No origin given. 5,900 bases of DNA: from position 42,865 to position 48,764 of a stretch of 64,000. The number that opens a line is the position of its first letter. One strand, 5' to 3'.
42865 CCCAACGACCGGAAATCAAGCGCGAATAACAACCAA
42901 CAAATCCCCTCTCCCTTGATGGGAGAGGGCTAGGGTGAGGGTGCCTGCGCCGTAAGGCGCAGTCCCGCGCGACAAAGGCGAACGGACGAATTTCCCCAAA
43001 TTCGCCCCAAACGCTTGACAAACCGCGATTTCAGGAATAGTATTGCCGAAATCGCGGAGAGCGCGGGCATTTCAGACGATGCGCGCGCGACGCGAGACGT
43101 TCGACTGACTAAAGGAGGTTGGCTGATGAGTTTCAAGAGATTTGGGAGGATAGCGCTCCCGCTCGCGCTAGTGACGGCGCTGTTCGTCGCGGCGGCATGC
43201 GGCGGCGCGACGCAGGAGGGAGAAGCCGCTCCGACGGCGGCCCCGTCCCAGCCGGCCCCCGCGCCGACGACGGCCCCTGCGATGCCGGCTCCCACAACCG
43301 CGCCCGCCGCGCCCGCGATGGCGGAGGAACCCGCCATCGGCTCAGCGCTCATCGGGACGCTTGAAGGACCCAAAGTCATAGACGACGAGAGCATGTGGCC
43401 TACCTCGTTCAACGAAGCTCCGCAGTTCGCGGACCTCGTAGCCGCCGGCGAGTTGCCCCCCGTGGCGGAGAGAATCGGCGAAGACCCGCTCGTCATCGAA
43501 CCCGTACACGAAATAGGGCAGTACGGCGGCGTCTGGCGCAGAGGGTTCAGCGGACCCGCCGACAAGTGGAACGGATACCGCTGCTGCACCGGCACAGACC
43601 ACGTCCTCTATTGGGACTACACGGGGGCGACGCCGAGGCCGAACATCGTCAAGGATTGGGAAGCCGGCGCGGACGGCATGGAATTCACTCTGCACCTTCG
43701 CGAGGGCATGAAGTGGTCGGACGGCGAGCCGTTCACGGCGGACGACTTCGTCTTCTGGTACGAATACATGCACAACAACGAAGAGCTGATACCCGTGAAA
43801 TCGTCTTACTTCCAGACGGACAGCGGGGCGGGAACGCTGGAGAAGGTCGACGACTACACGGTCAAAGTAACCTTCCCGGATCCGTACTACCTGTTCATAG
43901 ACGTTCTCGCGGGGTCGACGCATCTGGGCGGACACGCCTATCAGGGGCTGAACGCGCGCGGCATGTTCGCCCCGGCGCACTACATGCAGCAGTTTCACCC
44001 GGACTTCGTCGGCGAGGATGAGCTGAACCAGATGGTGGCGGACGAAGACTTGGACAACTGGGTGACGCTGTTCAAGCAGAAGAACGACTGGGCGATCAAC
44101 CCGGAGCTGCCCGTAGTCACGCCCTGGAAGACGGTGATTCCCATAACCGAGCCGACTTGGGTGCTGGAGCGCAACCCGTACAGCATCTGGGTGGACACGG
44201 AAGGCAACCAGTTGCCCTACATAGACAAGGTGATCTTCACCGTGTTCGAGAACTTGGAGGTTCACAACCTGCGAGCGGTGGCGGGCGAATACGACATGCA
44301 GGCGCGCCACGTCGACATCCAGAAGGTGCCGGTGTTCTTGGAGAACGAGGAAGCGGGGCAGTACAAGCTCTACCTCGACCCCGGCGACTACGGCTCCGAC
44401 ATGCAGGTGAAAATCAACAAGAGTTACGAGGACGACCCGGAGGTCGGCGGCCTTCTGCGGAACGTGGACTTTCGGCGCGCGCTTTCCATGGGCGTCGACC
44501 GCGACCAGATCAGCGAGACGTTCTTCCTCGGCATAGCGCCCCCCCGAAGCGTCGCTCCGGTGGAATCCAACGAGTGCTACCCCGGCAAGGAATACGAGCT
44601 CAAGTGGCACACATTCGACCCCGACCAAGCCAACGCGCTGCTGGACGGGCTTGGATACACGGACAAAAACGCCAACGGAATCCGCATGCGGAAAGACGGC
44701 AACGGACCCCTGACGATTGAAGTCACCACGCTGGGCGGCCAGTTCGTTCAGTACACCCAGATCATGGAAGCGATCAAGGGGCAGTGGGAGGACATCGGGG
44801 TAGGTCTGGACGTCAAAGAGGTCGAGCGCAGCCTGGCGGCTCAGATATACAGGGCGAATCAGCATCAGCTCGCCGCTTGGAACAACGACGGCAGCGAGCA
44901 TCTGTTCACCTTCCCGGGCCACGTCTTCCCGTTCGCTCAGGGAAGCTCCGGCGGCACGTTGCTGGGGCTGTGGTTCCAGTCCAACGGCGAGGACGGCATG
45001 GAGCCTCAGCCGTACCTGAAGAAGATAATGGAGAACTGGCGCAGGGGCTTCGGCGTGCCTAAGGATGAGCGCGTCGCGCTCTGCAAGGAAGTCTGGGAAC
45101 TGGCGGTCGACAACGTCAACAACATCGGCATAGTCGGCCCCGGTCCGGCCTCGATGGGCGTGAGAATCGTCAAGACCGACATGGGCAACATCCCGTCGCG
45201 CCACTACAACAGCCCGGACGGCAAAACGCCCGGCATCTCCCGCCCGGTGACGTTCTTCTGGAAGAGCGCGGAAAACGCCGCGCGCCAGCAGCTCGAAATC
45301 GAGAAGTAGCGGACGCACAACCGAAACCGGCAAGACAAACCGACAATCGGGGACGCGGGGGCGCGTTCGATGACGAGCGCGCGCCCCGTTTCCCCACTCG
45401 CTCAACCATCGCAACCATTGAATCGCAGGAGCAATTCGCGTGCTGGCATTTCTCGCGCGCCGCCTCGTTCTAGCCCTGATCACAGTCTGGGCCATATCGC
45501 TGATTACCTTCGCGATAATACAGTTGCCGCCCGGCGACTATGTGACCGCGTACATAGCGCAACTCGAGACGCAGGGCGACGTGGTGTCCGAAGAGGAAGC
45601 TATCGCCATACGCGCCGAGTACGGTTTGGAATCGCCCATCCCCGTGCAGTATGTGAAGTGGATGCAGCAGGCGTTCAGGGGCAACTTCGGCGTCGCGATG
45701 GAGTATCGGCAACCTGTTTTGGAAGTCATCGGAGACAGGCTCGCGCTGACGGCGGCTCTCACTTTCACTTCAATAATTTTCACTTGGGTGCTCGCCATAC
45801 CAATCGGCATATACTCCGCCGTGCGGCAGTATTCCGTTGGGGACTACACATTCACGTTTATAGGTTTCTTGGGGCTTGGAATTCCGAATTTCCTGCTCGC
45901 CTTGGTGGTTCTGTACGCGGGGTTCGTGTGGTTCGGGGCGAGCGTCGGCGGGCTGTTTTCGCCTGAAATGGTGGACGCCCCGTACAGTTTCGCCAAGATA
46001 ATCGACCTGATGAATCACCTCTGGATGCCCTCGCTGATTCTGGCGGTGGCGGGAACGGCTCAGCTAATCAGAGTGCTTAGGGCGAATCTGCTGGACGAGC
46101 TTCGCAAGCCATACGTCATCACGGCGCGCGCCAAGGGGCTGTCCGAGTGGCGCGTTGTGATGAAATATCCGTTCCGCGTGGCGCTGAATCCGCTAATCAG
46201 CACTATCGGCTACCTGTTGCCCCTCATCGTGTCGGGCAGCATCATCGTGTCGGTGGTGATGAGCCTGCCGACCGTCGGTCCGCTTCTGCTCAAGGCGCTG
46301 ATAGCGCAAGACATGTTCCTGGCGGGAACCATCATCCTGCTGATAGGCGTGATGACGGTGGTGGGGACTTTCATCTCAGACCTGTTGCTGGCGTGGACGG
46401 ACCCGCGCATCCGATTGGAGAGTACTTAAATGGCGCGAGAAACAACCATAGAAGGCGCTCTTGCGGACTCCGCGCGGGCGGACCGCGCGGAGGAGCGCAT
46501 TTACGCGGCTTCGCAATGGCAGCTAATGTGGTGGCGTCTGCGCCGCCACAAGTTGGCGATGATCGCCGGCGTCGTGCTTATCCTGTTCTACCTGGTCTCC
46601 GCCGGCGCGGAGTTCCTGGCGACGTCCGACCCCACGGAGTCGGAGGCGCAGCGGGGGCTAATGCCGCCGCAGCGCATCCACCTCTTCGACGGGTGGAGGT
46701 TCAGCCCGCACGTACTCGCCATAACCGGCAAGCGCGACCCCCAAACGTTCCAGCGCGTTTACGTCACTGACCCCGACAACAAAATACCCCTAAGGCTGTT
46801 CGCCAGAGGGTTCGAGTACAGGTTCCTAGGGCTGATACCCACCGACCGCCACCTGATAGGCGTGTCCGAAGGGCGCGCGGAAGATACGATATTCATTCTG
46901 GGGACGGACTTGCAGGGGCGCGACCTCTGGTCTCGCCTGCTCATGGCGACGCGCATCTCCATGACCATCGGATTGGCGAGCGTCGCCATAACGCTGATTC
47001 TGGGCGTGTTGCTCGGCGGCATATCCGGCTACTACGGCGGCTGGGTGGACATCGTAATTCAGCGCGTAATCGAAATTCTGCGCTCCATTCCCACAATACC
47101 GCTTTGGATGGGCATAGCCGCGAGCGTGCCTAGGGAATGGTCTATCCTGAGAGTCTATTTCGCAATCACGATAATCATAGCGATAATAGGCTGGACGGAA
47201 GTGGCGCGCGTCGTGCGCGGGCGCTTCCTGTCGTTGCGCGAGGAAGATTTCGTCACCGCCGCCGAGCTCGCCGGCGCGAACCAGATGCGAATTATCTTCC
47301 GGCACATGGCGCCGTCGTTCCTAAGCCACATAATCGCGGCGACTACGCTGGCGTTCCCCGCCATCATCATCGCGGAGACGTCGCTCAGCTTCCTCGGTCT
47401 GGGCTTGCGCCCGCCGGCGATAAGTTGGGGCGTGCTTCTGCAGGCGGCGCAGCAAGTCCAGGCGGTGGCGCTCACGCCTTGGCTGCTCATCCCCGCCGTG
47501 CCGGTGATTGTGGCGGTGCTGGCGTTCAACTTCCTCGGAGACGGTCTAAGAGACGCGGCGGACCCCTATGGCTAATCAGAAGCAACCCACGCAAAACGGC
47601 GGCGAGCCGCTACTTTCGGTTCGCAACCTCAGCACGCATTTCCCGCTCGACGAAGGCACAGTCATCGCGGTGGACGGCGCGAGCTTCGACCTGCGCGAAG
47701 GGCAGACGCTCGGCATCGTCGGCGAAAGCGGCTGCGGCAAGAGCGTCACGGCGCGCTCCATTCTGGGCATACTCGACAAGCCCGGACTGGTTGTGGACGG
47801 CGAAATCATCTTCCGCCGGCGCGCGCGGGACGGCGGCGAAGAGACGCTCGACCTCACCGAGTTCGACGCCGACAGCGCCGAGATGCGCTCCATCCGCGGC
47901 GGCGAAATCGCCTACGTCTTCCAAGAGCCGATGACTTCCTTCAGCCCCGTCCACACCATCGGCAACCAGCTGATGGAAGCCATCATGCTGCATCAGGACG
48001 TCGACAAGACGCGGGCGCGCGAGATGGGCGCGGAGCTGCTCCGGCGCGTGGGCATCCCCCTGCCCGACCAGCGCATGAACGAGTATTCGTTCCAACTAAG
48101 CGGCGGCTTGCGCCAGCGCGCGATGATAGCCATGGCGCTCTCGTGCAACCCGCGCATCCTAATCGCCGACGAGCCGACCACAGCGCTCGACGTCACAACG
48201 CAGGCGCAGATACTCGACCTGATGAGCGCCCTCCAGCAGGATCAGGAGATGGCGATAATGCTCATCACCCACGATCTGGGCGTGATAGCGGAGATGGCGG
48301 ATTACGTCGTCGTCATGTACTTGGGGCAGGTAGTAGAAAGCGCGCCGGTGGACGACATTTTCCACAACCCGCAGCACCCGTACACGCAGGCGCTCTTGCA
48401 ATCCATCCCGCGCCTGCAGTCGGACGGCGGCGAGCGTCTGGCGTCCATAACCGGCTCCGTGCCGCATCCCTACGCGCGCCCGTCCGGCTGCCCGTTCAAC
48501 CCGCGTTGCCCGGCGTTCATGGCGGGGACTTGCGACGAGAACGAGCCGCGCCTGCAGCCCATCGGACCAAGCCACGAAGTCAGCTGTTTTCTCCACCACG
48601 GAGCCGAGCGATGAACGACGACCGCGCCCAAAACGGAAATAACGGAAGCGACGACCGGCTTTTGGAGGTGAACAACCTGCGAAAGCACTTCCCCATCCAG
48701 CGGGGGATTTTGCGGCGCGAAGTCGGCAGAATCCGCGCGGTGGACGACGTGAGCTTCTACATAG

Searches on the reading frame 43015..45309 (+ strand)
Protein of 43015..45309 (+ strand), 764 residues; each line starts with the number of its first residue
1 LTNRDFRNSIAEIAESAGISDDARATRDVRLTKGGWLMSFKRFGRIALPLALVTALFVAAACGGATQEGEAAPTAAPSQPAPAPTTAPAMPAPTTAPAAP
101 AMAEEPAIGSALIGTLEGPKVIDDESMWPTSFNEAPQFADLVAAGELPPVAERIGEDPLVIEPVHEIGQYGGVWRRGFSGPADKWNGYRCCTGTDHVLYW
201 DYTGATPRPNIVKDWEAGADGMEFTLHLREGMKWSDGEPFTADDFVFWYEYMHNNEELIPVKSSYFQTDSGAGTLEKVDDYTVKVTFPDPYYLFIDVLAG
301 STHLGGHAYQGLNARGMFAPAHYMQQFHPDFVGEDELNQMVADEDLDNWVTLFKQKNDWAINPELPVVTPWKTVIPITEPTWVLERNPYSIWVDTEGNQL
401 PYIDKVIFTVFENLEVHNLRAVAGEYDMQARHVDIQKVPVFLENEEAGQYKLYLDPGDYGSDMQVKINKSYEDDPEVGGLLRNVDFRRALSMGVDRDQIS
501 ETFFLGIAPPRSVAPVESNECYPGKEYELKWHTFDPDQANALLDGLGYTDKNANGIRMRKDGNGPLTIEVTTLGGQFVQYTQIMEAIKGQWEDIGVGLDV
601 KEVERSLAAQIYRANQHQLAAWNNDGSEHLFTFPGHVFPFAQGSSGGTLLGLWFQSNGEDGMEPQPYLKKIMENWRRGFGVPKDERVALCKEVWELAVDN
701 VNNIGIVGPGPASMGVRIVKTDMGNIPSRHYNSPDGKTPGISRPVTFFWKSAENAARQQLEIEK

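Call 87: search_protein_families(library=pfam, proteins=[window:43015-45309:+], max_evalue=0.00001)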
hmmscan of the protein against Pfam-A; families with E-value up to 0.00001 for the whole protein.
window:43015-45309:+ (764 aa): 1 family
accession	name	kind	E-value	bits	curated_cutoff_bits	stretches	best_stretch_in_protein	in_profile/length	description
PF00496.27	SBP_bac_5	-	5.5e-53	180.8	32.4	1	207-623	2-345/368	Bacterial extracellular solute-binding proteins, family 5 Middle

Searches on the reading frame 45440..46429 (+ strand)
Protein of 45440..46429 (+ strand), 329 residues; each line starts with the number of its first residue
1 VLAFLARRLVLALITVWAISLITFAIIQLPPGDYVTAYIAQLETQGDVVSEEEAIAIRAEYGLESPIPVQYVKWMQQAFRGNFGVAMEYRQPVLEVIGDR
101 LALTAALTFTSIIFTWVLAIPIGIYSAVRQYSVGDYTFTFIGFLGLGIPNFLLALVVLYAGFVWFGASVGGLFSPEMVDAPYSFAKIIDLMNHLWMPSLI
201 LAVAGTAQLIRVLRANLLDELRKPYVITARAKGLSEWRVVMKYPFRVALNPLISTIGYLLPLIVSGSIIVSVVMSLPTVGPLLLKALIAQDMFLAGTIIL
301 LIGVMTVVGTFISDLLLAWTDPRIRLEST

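Call 87: search_protein_families(library=pfam, proteins=[window:45440-46429:+], max_evalue=0.00001)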
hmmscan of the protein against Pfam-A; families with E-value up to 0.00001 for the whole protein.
window:45440-46429:+ (329 aa): 2 families
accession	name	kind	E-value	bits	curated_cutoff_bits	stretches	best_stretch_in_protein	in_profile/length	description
PF00528.27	BPD_transp_1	-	2.9e-27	96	26.4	1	119-325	1-183/184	Binding-protein-dependent transport system inner membrane component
PF19300.4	BPD_transp_1_N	-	6.6e-12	46.1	23.8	1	1-107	1-113/114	Binding-prot-dependent transport system membrane comp, N-term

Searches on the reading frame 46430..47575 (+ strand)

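Call 87: search_protein_families(library=pfam, proteins=[window:46430-47575:+], max_evalue=0.00001)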
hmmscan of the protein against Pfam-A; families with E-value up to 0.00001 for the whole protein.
window:46430-47575:+ (381 aa): 2 families
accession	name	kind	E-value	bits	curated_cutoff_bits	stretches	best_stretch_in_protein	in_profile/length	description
PF00528.27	BPD_transp_1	-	4.4e-27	95.4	26.4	1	192-379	1-180/184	Binding-protein-dependent transport system inner membrane component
PF12911.12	OppC_N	-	1.2e-14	54.4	23.9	1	28-80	1-53/53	N-terminal TM domain of oligopeptide transport permease C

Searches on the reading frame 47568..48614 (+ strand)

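Call 87: search_protein_families(library=pfam, proteins=[window:47568-48614:+], max_evalue=0.00001)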
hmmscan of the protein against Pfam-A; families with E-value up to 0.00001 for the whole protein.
window:47568-48614:+ (348 aa): 2 families
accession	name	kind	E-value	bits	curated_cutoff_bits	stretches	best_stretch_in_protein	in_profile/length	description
PF00005.33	ABC_tran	-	4.1e-25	89.4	25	1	36-205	2-137/137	ABC transporter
PF08352.17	oligo_HPY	-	2.9e-20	72.8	27.1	1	256-319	1-63/65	Oligopeptide/dipeptide transporter, C-terminal region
